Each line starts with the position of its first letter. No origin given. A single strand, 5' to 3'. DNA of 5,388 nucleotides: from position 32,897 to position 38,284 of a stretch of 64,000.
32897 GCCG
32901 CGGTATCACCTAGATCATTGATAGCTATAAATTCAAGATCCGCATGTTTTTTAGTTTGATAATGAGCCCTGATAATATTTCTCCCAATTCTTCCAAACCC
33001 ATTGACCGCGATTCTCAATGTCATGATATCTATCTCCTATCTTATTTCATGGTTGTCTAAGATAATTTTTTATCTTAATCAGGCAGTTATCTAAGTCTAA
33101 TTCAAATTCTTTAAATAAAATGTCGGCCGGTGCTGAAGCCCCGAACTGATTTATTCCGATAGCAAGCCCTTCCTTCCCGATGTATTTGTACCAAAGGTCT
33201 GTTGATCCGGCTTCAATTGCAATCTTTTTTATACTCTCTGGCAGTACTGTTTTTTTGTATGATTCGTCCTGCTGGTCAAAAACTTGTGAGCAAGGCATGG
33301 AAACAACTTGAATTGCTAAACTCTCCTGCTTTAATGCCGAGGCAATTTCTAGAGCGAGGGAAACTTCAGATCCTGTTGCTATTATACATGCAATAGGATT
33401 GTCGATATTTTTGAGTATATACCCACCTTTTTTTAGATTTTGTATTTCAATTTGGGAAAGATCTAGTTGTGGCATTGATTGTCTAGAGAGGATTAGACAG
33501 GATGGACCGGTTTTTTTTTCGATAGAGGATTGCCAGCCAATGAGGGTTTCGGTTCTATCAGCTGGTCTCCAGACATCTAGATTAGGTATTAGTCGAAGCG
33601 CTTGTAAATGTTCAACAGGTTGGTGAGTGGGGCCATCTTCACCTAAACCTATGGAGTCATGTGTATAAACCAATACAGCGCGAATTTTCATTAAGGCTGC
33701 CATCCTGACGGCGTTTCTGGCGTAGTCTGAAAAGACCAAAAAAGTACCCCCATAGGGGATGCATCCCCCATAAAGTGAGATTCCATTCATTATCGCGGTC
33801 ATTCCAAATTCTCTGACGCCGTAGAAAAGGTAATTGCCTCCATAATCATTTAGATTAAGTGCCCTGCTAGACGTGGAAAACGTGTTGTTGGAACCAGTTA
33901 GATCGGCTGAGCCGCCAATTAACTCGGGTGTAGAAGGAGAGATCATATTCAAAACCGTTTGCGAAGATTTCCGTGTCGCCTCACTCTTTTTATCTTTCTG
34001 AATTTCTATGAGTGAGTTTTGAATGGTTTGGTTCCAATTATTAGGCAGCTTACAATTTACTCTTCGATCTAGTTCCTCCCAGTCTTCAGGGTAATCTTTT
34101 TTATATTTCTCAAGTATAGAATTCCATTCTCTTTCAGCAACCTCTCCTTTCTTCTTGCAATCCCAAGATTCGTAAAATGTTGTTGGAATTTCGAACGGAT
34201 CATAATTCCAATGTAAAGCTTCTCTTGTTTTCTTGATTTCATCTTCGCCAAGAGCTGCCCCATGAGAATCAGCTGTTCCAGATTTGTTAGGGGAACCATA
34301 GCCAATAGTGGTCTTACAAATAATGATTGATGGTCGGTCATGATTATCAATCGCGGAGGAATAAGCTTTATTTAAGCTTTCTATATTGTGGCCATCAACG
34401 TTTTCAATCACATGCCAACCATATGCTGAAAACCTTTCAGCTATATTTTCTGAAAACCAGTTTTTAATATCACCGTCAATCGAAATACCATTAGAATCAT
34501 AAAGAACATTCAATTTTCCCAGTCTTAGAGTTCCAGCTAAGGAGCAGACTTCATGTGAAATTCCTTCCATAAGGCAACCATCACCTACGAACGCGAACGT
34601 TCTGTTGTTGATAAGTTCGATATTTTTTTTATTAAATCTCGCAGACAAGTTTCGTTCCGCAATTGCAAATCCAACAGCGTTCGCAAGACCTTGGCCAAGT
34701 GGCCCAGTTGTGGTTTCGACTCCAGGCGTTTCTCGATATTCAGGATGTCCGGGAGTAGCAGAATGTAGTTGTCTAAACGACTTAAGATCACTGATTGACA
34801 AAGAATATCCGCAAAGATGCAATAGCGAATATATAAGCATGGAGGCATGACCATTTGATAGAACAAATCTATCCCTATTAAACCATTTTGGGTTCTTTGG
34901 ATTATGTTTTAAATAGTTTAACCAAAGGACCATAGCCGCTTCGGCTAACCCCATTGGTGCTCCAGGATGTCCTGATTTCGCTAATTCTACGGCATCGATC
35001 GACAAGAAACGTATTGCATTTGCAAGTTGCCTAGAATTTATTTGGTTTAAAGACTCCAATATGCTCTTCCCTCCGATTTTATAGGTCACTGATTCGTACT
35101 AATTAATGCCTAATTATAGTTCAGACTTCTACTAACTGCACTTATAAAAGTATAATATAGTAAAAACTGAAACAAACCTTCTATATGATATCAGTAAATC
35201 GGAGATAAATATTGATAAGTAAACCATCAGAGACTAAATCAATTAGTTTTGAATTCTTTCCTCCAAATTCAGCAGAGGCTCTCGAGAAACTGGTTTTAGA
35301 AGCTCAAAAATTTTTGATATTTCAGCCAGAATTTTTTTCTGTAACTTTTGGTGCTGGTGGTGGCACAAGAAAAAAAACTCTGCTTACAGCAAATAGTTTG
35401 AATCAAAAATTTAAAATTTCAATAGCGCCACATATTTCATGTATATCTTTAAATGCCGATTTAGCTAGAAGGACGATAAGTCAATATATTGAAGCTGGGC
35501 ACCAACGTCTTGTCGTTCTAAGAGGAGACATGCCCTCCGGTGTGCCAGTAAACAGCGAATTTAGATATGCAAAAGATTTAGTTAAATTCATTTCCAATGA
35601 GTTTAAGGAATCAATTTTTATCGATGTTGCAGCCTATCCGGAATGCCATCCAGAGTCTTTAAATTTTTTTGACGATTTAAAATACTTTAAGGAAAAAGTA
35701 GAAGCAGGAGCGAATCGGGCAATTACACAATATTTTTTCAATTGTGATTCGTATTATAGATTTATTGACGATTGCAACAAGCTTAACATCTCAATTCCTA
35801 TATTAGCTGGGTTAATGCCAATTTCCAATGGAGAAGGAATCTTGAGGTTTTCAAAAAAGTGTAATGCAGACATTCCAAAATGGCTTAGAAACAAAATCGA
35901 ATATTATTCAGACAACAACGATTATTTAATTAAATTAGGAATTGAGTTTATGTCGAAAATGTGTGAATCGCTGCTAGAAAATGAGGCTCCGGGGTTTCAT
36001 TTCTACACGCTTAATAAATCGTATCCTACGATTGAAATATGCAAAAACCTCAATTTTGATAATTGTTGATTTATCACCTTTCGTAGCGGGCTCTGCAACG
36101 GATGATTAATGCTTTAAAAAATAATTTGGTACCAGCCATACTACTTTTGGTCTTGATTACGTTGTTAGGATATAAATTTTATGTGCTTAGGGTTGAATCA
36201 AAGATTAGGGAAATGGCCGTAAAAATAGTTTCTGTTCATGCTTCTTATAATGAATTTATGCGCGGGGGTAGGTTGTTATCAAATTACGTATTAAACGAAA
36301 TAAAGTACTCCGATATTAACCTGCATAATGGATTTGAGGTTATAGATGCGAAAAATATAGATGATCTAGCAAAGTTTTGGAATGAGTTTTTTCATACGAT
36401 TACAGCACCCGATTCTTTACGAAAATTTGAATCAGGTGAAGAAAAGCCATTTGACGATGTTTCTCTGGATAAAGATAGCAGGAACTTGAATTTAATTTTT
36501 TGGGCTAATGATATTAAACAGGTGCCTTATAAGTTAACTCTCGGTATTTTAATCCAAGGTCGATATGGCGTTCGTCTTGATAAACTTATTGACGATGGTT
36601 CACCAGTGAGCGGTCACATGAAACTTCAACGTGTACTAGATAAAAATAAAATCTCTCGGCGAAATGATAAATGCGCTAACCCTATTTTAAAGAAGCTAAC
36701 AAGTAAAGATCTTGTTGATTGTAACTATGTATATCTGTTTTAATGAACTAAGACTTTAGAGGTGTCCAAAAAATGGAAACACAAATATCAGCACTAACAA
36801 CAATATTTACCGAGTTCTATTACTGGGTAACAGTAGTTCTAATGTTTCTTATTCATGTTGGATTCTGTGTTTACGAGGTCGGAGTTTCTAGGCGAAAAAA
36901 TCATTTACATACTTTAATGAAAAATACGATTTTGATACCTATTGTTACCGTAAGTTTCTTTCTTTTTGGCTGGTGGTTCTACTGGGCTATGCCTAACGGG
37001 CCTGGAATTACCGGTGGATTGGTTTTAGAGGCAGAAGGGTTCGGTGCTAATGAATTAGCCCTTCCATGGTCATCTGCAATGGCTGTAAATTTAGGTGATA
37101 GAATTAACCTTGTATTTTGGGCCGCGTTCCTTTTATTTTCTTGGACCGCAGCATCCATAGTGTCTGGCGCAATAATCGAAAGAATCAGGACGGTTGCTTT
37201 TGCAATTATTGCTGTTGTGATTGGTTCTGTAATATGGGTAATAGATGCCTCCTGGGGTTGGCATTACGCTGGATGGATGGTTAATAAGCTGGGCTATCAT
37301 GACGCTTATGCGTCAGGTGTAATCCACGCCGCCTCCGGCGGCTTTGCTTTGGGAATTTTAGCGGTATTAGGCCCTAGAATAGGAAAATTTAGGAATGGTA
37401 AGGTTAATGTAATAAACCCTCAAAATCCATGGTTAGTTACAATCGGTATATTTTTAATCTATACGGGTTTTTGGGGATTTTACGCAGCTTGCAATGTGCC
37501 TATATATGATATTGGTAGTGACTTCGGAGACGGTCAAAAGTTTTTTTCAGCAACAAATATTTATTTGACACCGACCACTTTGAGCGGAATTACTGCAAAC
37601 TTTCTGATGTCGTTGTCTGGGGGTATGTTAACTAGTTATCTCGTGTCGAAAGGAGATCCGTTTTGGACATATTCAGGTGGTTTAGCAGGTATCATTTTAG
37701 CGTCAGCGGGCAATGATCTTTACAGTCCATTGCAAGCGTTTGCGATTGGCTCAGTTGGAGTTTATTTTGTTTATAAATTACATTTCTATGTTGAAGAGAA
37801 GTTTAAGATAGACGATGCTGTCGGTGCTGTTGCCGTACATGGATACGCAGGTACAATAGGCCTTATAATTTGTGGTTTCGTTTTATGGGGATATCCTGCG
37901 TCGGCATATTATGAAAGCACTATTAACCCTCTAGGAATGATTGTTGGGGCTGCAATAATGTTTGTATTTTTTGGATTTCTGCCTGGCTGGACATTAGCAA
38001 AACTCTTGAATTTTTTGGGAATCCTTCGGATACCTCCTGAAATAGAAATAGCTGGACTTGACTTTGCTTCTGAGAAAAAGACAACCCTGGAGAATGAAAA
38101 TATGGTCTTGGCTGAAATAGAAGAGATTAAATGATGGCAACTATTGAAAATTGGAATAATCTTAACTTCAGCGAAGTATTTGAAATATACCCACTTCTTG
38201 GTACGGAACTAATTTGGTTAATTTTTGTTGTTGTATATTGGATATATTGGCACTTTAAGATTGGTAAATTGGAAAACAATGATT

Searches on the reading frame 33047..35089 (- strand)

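Call 29: search_protein_families(library=pfam, proteins=[window:33047-35089:-], max_evalue=0.00001)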
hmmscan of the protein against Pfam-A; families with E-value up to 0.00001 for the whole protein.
window:33047-35089:- (680 aa): 5 families
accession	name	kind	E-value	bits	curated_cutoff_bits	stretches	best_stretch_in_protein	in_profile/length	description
PF00456.26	Transketolase_N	-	3.4e-150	500.1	22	1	20-349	3-334/334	Transketolase, thiamine diphosphate binding domain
PF02779.29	Transket_pyr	-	4.6e-47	160.3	27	1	371-540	4-173/174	Transketolase, pyrimidine binding domain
PF22613.1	Transketolase_C_1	-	8.5e-36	123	27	1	555-665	1-113/113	Transketolase-like TK C-terminal domain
PF02780.25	Transketolase_C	-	2.4e-10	40.8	25.9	1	564-667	9-122/124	Transketolase, C-terminal domain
PF13292.11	DXP_synthase_N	-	2.3e-06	27.6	21.2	0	8-206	7-177/274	1-deoxy-D-xylulose-5-phosphate synthase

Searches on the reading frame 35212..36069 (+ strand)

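Call 29: search_protein_families(library=pfam, proteins=[window:35212-36069:+], max_evalue=0.00001)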
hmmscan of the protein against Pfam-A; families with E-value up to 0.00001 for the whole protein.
window:35212-36069:+ (285 aa): 1 family
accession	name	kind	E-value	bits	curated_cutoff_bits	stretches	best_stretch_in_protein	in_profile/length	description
PF02219.23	MTHFR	-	5.7e-78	262.6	24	1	7-280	9-286/287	Methylenetetrahydrofolate reductase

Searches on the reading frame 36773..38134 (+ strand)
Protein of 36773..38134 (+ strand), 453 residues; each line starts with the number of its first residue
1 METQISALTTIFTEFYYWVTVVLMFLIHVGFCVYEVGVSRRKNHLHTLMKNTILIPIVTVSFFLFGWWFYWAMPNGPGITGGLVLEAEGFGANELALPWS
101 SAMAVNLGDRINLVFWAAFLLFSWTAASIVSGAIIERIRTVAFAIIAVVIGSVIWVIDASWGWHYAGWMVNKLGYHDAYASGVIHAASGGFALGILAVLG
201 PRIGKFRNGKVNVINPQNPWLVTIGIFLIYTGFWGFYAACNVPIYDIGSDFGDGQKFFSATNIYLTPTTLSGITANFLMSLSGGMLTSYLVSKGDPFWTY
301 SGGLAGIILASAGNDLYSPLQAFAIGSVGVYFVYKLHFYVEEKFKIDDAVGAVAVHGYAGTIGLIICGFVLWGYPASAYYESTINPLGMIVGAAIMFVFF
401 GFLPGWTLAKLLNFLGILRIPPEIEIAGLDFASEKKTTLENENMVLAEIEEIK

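Call 25: search_protein_families(library=pfam, proteins=[window:36773-38134:+], max_evalue=0.00001)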
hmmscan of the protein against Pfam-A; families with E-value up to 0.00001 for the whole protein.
window:36773-38134:+ (453 aa): 1 family
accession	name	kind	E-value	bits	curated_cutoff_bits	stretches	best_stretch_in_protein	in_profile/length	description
PF00909.26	Ammonium_transp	-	4.7e-54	184.1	23.2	1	18-433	5-393/399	Ammonium Transporter Family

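Call 27: list_cluster_members(proteins=[window:36773-38134:+, window:40977-42104:-, window:43419-44312:-, window:46617-47894:+, window:5129-6868:+, window:55205-58057:-])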
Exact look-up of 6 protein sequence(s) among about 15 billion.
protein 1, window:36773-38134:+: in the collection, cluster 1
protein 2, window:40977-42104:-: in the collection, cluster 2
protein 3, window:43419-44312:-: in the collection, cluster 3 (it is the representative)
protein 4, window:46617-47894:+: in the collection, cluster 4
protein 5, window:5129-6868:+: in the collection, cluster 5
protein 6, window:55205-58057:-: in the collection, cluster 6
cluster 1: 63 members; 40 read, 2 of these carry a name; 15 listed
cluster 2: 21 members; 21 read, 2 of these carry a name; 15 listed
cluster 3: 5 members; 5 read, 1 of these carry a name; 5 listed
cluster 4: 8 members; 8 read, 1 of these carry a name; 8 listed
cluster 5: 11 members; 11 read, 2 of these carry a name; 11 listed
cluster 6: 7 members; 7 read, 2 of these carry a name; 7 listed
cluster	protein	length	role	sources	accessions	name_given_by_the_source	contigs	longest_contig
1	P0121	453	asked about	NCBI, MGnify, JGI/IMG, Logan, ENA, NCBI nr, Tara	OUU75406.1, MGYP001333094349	MAG: ammonium transporter [Methylococcaceae bacterium TMED69] | CR=1 FL=1 | strand:+ start:130 stop:1491 length:1362 start_codon:yes stop_codon:yes gene_type:complete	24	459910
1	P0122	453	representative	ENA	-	-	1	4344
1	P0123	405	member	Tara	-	strand:- start:1444 stop:2661 length:1218 start_codon:yes stop_codon:yes ...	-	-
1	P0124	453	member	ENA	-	-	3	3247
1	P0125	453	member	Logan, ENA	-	-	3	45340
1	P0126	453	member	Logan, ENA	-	-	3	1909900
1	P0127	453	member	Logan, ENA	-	-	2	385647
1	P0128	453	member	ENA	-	-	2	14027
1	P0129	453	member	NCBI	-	-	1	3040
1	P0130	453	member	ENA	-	-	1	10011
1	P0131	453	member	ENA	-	-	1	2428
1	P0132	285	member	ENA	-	-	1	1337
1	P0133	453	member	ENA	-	-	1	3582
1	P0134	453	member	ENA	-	-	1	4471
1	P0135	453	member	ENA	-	-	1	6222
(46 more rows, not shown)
